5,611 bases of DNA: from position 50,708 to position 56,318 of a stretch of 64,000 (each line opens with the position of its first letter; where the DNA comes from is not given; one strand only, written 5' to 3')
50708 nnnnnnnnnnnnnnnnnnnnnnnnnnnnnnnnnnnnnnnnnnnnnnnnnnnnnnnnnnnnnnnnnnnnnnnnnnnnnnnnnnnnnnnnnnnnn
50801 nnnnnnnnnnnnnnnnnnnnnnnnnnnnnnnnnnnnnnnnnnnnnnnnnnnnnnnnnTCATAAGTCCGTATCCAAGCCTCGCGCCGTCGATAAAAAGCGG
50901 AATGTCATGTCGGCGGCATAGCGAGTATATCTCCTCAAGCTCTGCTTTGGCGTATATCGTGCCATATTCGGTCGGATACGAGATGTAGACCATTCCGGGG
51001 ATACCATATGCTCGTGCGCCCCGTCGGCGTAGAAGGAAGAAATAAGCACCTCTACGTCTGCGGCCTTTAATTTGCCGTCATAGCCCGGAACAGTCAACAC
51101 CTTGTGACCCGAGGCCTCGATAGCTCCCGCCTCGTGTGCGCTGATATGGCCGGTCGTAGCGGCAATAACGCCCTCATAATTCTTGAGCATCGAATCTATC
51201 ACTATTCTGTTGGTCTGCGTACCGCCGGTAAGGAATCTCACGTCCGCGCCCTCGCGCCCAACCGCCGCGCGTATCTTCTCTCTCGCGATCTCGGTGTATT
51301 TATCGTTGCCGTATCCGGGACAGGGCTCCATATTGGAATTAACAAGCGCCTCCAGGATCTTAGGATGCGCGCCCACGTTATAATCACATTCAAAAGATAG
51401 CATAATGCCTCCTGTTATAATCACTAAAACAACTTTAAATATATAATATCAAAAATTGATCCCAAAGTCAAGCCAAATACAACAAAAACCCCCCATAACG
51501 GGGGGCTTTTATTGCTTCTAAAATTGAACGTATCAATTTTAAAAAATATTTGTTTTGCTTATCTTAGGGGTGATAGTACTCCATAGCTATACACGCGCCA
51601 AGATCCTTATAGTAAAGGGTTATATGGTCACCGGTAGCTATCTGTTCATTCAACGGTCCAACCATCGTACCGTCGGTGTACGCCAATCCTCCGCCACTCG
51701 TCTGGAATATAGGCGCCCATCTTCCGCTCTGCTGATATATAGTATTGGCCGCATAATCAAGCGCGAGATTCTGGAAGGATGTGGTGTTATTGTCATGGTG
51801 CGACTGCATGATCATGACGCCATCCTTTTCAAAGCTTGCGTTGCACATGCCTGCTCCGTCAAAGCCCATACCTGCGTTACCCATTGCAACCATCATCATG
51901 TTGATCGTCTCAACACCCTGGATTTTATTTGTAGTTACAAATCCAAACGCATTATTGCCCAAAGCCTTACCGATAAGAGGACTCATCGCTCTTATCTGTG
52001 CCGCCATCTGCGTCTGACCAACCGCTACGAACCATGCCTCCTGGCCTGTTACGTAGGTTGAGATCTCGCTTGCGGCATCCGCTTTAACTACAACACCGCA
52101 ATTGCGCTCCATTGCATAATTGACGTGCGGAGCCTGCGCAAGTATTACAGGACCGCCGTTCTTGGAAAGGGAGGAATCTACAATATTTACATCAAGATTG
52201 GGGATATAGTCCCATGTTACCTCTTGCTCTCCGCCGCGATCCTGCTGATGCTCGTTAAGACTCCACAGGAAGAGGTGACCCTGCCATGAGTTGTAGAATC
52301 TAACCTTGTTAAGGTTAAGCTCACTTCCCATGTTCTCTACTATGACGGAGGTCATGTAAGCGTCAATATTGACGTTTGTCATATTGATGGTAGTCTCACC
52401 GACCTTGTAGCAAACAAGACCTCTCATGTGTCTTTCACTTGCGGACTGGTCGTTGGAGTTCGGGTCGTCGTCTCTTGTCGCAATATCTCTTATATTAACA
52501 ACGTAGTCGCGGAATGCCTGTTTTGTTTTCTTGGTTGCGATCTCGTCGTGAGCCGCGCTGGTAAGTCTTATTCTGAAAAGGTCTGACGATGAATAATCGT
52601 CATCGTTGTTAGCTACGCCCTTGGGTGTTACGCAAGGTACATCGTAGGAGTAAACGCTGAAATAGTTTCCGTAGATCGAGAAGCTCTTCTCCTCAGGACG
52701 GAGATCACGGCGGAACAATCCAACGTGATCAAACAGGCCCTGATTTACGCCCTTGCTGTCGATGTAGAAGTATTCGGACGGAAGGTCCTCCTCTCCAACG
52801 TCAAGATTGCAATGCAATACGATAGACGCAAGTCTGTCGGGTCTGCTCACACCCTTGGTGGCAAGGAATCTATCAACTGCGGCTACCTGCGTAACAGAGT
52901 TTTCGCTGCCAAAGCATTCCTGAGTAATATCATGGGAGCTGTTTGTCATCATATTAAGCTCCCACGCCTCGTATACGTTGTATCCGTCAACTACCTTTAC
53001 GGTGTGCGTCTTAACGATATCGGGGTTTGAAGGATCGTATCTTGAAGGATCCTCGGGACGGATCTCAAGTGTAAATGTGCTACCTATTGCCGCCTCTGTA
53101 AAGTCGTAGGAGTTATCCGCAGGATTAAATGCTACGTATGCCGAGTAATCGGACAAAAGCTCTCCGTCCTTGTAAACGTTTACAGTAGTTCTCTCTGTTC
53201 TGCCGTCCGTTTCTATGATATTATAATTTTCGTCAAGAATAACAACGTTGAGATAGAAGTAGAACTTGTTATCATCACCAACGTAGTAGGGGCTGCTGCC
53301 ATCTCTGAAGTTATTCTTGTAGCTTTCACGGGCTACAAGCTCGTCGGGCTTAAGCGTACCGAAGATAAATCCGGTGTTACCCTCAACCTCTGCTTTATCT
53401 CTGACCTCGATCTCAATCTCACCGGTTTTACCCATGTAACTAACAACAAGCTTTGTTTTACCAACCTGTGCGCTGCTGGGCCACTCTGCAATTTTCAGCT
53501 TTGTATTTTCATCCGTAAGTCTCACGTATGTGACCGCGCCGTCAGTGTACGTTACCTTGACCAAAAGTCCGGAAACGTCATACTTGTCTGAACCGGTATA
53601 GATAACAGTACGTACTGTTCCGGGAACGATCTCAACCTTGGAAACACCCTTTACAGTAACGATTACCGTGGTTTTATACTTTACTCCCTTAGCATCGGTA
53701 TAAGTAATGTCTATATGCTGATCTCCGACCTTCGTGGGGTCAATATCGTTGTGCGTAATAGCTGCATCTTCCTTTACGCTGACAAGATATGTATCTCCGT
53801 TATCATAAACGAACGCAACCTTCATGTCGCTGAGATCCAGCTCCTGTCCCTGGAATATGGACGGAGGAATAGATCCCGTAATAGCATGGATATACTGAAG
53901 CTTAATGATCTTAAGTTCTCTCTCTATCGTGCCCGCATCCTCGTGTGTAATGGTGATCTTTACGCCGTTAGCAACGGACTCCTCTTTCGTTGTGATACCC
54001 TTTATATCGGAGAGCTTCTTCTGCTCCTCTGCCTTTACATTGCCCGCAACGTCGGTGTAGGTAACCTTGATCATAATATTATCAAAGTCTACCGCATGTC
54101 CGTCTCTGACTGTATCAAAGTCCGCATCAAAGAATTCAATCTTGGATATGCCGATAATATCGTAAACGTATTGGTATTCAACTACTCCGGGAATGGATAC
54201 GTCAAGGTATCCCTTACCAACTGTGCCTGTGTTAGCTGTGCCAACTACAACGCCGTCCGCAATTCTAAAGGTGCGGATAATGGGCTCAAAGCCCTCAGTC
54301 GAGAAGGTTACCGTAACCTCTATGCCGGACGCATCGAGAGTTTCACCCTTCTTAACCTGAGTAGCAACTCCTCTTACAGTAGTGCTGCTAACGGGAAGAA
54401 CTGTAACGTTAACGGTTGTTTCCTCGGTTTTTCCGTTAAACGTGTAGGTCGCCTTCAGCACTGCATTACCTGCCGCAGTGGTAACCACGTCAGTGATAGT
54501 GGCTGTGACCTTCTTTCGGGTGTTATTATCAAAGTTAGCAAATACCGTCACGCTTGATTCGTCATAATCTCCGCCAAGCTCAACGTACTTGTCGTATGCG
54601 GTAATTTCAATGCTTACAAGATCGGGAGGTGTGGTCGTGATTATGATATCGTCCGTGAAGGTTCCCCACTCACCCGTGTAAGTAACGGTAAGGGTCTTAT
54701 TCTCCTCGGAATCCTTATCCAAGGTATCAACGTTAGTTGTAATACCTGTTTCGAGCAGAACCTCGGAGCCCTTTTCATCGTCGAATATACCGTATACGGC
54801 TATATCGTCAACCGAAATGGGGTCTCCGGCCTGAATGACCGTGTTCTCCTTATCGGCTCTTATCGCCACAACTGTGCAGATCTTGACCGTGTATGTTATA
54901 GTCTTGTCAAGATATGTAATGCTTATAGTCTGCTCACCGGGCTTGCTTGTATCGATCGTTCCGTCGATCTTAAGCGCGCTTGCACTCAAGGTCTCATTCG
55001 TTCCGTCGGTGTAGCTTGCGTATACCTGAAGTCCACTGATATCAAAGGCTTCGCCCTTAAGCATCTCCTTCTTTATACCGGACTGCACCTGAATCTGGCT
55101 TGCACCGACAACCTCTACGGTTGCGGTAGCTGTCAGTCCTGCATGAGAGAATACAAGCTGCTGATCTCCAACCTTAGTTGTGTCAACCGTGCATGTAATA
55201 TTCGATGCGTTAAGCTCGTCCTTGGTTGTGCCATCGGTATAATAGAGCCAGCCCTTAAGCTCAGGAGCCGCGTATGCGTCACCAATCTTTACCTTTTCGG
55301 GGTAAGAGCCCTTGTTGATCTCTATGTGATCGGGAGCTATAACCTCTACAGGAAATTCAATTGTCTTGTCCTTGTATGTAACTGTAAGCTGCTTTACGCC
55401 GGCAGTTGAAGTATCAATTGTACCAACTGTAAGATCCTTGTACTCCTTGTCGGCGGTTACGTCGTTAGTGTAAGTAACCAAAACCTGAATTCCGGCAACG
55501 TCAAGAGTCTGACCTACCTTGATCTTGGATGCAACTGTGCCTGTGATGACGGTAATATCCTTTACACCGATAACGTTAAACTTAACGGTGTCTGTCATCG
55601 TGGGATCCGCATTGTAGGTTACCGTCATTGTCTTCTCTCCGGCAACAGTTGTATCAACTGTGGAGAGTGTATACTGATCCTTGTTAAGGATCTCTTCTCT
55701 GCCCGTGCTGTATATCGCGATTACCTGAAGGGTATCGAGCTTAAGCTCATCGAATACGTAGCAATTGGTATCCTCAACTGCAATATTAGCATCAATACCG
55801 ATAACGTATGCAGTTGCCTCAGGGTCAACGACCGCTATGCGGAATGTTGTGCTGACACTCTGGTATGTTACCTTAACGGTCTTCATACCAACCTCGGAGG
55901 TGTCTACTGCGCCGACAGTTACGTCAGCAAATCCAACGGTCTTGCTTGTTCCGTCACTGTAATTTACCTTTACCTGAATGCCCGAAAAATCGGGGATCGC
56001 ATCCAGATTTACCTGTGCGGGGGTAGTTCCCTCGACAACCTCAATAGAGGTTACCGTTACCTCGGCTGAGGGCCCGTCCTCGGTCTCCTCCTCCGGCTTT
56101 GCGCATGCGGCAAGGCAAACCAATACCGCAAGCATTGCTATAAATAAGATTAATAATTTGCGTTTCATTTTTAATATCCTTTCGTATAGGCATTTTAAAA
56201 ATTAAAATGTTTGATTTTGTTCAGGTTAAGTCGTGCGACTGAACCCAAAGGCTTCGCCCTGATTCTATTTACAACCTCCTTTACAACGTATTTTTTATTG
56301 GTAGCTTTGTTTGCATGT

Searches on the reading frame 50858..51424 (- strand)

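Call 71: search_protein_families(library=pfam, proteins=[window:50858-51424:-], max_evalue=0.001)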
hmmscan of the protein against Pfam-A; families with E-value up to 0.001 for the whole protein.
window:50858-51424:- (188 aa): 1 family
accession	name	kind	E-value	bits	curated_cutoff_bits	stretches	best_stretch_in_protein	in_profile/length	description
PF01212.27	Beta_elim_lyase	-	4.5e-09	36.5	27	1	26-130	17-120/288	Beta-eliminating lyase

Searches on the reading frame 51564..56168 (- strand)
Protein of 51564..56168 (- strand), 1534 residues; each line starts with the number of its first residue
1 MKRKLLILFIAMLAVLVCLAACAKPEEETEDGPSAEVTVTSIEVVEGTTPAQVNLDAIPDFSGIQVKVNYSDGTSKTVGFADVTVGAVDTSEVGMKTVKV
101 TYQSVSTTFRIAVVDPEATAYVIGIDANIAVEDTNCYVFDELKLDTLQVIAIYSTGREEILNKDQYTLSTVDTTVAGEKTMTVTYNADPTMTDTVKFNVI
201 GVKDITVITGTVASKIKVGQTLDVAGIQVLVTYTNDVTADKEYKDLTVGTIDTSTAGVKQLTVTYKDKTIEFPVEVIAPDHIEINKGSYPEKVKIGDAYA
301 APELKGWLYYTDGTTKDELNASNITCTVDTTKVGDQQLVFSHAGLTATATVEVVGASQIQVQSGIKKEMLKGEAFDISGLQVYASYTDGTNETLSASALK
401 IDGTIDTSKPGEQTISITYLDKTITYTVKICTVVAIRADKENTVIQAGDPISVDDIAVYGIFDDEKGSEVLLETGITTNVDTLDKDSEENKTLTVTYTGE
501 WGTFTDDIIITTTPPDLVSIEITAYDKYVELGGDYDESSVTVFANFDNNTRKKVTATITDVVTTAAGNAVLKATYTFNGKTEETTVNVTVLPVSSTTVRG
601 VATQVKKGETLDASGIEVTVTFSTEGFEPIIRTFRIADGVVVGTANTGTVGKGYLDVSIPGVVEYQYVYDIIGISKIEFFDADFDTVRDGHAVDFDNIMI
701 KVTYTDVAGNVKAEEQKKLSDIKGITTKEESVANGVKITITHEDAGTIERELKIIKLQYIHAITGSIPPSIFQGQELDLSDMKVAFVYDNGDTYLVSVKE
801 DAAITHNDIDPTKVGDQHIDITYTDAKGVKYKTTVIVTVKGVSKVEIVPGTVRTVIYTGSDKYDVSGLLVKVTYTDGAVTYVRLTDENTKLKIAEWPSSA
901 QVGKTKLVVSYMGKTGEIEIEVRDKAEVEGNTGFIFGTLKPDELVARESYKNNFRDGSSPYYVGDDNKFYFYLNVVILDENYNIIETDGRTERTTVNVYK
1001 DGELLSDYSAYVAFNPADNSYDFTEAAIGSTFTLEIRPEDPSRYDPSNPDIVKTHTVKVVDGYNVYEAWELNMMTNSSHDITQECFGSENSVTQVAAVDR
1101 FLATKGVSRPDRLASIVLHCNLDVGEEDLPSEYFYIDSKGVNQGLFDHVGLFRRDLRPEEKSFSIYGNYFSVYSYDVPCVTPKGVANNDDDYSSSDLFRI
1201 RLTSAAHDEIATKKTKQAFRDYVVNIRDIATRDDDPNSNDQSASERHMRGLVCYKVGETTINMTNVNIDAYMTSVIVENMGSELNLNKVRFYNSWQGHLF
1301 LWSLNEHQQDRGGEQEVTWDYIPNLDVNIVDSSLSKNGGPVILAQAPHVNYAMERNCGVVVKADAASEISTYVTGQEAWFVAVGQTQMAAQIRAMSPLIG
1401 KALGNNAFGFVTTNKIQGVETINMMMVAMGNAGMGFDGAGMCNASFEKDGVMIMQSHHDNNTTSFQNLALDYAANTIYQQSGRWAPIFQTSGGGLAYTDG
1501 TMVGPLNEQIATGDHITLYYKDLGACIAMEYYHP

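Call 3: search_protein_families(library=pfam, proteins=[window:51564-56168:-], max_evalue=0.1)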
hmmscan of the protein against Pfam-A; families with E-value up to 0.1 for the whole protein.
window:51564-56168:- (1534 aa): 2 families
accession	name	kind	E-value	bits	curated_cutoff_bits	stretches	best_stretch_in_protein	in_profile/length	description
PF07523.18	Big_3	-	3.7e-48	162.1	21.2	7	366-429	5-67/68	Bacterial Ig-like domain (group 3)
PF25458.1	INTS4_C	-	0.065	13.6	27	0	50-78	24-52/129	Integrator subunit 4 family C-terminal Ig-like domain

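Call 4: search_protein_families(library=ncbifam, proteins=[window:51564-56168:-], max_evalue=0.1)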
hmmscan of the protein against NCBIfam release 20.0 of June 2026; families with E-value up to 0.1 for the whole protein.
window:51564-56168:- (1534 aa): 0 families
